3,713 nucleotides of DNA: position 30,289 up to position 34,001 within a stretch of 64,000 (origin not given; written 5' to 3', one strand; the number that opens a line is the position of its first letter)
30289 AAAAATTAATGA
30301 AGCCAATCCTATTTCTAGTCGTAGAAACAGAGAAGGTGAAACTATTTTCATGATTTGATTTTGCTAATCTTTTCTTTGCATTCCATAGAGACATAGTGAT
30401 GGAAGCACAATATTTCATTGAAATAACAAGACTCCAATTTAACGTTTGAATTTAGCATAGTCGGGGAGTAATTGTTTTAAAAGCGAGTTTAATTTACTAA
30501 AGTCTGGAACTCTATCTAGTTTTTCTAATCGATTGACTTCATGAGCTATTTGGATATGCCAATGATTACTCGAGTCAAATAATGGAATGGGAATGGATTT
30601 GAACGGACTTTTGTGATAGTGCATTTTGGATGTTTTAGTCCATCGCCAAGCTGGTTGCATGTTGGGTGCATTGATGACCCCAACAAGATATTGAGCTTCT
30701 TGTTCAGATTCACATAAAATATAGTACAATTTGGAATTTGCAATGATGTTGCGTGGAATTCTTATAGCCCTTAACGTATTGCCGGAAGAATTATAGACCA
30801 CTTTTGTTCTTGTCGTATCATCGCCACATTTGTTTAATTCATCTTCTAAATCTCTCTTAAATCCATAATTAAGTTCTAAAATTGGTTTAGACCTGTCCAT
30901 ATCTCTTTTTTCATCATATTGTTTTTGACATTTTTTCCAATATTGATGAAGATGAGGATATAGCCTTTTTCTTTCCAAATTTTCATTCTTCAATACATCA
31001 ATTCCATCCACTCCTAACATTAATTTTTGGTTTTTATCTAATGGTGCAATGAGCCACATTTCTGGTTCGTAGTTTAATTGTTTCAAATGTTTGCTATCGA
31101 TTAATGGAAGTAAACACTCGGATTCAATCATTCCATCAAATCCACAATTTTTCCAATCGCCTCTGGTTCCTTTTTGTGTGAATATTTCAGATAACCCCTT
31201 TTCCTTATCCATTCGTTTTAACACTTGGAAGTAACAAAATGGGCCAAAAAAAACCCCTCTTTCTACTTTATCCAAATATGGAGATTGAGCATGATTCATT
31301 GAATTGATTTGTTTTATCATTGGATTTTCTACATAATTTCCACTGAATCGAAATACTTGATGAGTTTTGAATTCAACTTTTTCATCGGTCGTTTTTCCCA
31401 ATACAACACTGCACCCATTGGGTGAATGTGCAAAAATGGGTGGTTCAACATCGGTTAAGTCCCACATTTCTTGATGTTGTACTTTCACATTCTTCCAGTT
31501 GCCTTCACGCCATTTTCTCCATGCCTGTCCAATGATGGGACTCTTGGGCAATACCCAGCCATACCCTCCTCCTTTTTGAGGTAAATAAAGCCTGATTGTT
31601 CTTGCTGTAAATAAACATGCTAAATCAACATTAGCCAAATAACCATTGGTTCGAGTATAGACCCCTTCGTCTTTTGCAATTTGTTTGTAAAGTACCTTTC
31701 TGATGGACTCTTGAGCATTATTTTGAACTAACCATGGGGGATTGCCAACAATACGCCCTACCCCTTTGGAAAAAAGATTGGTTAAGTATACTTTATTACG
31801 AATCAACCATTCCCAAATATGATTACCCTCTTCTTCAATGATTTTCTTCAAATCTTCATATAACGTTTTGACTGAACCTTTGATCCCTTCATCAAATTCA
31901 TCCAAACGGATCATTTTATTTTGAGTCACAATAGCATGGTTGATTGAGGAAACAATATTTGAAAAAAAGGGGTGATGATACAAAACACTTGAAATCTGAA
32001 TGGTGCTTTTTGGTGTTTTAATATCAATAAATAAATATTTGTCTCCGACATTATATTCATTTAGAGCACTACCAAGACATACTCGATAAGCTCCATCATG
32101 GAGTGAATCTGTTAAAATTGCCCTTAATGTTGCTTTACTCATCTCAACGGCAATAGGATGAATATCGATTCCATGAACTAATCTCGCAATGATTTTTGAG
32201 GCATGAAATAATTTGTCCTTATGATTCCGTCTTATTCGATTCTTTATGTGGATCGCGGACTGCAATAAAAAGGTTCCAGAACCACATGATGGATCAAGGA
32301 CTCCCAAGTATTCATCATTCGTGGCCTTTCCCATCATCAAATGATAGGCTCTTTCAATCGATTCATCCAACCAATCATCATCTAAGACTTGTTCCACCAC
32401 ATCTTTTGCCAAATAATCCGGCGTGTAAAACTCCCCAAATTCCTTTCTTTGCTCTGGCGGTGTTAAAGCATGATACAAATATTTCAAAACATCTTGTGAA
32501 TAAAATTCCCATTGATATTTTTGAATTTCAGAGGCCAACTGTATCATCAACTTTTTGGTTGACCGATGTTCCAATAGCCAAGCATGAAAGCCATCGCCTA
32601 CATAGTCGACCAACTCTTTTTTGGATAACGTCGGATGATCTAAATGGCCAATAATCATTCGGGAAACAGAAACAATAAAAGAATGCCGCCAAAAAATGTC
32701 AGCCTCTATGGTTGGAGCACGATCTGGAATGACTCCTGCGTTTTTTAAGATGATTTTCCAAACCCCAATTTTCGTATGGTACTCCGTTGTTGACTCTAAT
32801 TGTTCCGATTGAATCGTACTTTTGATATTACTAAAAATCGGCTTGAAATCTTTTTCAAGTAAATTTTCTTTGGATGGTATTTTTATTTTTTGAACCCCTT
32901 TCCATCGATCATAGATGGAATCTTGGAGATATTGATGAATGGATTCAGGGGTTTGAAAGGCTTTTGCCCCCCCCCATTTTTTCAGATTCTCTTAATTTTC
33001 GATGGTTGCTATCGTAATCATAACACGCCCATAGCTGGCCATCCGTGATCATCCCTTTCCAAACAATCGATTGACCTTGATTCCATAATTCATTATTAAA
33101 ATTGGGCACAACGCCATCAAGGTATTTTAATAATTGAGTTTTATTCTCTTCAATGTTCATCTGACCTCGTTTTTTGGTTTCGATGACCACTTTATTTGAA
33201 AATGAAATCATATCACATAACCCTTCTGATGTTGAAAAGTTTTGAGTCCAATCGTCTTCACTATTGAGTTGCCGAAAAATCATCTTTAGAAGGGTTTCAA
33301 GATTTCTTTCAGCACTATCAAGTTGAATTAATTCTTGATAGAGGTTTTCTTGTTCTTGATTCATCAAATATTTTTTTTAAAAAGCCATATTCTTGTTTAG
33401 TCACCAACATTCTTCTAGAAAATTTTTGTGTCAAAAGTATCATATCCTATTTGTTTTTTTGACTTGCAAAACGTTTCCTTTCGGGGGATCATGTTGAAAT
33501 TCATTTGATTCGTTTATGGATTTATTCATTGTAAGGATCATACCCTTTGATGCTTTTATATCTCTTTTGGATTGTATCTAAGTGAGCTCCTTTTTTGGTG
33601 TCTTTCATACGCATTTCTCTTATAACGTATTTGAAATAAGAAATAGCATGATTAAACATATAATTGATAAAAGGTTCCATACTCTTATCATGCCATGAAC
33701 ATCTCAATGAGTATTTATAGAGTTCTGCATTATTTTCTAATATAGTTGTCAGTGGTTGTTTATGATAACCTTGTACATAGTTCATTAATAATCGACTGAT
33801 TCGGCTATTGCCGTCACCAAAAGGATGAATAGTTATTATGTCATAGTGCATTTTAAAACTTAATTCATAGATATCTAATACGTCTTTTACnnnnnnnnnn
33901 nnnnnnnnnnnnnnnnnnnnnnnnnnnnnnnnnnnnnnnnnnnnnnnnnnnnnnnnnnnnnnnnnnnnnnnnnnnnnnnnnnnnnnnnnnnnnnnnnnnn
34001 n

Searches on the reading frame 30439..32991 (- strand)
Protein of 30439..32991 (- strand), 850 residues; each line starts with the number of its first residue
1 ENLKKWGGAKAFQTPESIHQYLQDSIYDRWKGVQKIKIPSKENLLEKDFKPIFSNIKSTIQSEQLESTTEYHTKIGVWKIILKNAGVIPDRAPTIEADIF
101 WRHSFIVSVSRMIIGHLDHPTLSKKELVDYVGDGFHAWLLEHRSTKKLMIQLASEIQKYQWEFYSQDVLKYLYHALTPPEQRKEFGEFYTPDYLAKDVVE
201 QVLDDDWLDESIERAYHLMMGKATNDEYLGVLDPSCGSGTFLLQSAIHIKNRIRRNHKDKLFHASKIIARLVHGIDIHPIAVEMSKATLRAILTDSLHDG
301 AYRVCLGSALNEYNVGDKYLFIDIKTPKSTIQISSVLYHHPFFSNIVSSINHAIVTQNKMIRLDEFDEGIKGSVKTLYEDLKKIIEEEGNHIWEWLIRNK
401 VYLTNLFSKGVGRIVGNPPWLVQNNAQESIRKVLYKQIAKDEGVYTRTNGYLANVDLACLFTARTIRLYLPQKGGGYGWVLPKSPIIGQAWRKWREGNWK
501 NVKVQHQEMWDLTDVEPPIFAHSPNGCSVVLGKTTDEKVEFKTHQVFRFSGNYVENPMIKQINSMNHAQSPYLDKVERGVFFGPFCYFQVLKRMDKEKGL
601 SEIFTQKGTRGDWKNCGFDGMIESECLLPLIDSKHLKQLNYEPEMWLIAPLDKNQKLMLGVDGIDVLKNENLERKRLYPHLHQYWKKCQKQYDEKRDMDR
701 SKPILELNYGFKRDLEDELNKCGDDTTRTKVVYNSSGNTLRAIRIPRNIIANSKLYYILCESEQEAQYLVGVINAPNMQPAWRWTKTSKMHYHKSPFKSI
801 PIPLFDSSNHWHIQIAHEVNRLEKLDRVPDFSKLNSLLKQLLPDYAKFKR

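Call 28: search_protein_families(library=pfam, proteins=[window:30439-32991:-], max_evalue=0.001)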
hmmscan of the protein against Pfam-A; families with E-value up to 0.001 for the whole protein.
window:30439-32991:- (850 aa): 4 families
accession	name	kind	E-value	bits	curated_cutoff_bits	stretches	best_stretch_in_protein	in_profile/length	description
PF07669.17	Eco57I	-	8.2e-09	36.2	25.3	1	273-505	4-160/171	Eco57I restriction-modification methylase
PF01170.24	UPF0020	-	3.8e-07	30.5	22.3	0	230-287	31-94/197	RMKL-like, methyltransferase domain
PF02384.22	N6_Mtase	-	3.5e-06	27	20.4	1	179-285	19-93/311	N-6 DNA Methylase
PF20473.4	MmeI_Mtase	-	0.00031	20.4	27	0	229-289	21-82/259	MmeI, DNA-methyltransferase domain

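Call 66: search_protein_families(library=padloc, proteins=[window:30439-32991:-], max_evalue=0.001)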
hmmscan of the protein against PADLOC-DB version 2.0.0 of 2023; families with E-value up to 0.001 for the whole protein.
window:30439-32991:- (850 aa): 21 families
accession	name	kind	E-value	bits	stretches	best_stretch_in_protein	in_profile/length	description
PDLC03630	REase_MTase_IIG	-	1.9e-37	126.7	2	127-545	304-742/1100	Type IIG restriction enzyme-methyltransferase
PDLC03580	REase_II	-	1.6e-16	57.3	1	135-490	325-699/1112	Type II restriction enzyme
PDLC03625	REase_MTase_IIG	-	2.4e-16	56.7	1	165-493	385-710/1109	Type IIG restriction enzyme-methyltransferase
PDLC03335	MTase_II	-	3e-13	47.3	1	152-297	43-166/607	Type II methyltransferase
PDLC02643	DrmMI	-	3.4e-12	43.1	1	175-248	545-621/1347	DrmMI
PDLC03338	MTase_II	-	2.2e-11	41.2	1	146-303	91-227/604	Type II methyltransferase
PDLC04134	mad2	-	1.6e-09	35.1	1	131-322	217-361/492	mads_2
PDLC02529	PglX|PglXI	-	6.4e-08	28.7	1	172-287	187-288/1189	PglX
PDLC03631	REase_MTase_IIG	-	2.9e-06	23.5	1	161-282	290-401/1086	Type IIG restriction enzyme-methyltransferase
PDLC03610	REase_MTase_IIG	-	5.6e-06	22.7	1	179-253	307-378/1096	Type IIG restriction enzyme-methyltransferase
PDLC03348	MTase_II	-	7.6e-06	22.7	1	166-295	201-314/727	Type II methyltransferase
PDLC03318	MTase_II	-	7.6e-06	22.5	1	150-259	308-396/723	Type II methyltransferase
PDLC03599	REase_MTase_IIG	-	7.8e-06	22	1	172-290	292-423/959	Type IIG restriction enzyme-methyltransferase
PDLC03021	MTase_I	-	5.2e-05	20.3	0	230-285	187-241/491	Type I methyltransferase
PDLC03248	MTase_II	-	0.00014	18.7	0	394-435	70-110/521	Type II methyltransferase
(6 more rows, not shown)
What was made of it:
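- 30439..33364 (-): The Type IIG gene itself. The N-terminal nuclease part is 32945-33364. The methylase and target-recognition part is the frame open from 32991 to 30439. PADLOC REase_MTase_IIG at 1.9e-37 (call 66).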

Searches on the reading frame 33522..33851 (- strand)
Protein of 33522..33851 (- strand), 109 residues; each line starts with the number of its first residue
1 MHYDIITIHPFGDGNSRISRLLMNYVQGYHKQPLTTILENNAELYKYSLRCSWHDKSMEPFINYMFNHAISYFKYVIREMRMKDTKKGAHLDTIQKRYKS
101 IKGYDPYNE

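Call 30: find_encoding_contigs(protein=window:33522-33851:-, flank=4000, max_places=10)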
Protein window:33522-33851:- (109 aa): 10 contigs read that carry it; 6 places shown.
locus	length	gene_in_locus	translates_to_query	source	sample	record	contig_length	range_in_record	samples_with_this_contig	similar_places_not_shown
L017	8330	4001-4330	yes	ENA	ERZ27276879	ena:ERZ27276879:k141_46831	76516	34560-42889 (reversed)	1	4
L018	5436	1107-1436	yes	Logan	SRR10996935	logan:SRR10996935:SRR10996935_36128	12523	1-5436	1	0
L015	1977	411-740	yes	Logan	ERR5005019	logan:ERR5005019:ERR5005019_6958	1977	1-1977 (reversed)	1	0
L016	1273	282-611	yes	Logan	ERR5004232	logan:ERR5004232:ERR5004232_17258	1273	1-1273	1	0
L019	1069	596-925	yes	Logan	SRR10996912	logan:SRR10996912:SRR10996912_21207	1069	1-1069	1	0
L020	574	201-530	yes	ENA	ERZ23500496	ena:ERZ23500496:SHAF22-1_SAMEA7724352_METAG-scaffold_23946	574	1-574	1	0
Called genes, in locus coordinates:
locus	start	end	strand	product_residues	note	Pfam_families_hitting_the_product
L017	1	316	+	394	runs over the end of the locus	PF01637:ATPase_2, PF13191:AAA_16, PF12775:AAA_7 (weak), PF13401:AAA_22 (weak)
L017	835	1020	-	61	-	-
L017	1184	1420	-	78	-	-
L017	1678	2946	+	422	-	PF12323:HTH_OrfB_IS605 (faint), PF01385:OrfB_IS605, PF07282:Cas12f1-like_TNB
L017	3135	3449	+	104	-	-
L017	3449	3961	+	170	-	-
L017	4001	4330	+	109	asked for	PF02661:Fic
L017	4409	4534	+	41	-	-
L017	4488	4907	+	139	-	-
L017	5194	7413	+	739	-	PF02384:N6_Mtase (faint), PF01170:UPF0020 (faint), PF07669:Eco57I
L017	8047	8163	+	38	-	-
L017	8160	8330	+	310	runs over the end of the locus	PF00056:Ldh_1_N, PF02866:Ldh_1_C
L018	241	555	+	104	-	-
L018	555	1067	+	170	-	-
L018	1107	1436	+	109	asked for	PF02661:Fic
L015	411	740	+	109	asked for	PF02661:Fic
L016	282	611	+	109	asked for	PF02661:Fic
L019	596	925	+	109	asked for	PF02661:Fic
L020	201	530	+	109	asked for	PF02661:Fic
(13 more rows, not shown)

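Call 66: search_protein_families(library=padloc, proteins=[window:33522-33851:-], max_evalue=0.001)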
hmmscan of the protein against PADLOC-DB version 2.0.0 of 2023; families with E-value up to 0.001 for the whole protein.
window:33522-33851:- (109 aa): 6 families
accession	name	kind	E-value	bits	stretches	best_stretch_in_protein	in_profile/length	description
PDLC03963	SoFic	-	8.7e-11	39.8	1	1-87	186-278/361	-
PDLC04837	PDC-S04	-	7.3e-09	33.2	1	2-67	158-222/234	-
PDLC04839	PDC-S04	-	4.8e-08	30.9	1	1-52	133-186/205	-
PDLC04836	PDC-S04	-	1.1e-07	29.2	1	2-83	162-240/244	-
PDLC04840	PDC-S04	-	1.5e-06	26.2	1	2-43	149-190/227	-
PDLC04966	PDC-S24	-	2.3e-05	21.4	1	6-26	315-335/497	-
